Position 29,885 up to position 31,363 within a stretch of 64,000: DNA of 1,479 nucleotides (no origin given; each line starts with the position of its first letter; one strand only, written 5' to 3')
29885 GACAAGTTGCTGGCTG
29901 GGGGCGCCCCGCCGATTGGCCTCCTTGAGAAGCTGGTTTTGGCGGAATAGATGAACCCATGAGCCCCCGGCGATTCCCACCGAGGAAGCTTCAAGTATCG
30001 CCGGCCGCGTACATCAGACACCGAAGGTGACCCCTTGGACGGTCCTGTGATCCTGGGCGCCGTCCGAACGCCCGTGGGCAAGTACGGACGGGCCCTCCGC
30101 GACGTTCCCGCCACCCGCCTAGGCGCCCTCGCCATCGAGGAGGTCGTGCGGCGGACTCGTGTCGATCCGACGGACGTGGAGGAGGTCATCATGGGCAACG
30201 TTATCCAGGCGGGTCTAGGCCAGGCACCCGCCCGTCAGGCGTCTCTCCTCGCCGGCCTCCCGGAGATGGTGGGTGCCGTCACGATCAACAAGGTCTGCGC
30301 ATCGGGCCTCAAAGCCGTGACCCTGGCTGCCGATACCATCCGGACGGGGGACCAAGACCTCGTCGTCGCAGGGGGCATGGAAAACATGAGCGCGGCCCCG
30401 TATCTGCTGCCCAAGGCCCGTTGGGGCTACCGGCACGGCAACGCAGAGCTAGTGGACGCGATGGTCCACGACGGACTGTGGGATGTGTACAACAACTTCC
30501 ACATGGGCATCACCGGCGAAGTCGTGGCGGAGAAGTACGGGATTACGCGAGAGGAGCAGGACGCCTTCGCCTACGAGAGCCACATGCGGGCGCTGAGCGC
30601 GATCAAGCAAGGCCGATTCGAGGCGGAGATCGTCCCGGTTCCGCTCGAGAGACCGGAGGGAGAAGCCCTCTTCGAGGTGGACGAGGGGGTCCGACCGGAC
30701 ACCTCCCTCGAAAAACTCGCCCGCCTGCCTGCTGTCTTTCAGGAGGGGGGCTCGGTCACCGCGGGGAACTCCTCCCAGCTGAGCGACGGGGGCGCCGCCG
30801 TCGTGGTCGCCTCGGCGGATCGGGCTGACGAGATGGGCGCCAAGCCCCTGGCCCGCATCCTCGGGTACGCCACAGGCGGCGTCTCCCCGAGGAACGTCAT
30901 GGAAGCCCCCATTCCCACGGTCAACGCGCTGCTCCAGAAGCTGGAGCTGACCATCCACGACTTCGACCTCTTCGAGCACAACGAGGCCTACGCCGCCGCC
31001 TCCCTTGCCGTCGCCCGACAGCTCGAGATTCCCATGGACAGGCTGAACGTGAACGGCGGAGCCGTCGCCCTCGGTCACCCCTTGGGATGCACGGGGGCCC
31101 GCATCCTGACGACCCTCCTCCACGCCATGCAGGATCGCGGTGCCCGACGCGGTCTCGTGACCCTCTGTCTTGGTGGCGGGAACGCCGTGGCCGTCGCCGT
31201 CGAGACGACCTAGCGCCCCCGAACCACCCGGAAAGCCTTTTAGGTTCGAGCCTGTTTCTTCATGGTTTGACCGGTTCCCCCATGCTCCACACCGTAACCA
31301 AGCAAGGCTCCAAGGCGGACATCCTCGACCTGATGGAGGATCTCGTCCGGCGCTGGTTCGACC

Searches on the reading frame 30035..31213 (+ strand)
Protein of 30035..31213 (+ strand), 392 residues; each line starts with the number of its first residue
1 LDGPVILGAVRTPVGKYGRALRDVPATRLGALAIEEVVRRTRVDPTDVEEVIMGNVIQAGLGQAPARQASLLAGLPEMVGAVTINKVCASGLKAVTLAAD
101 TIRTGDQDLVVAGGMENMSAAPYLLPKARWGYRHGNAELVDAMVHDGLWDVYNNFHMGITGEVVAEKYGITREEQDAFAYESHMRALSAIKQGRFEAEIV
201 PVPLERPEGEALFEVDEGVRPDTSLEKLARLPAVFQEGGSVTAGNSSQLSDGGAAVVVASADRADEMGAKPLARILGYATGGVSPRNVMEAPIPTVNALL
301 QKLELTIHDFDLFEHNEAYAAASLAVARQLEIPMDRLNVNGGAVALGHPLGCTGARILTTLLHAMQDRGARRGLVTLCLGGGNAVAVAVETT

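Call 43: search_protein_families(library=pfam, proteins=[window:30035-31213:+], max_evalue=0.01)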
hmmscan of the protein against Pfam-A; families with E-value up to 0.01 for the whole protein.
window:30035-31213:+ (392 aa): 3 families
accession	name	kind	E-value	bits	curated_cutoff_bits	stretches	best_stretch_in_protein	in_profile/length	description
PF00108.29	Thiolase_N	-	4.2e-97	325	26.4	1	5-261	2-259/260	Thiolase, N-terminal domain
PF02803.24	Thiolase_C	-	4.5e-42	143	27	1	270-390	2-122/123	Thiolase, C-terminal domain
PF00109.32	ketoacyl-synt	-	6.5e-07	29.6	20.8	1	81-118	167-204/252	Beta-ketoacyl synthase, N-terminal domain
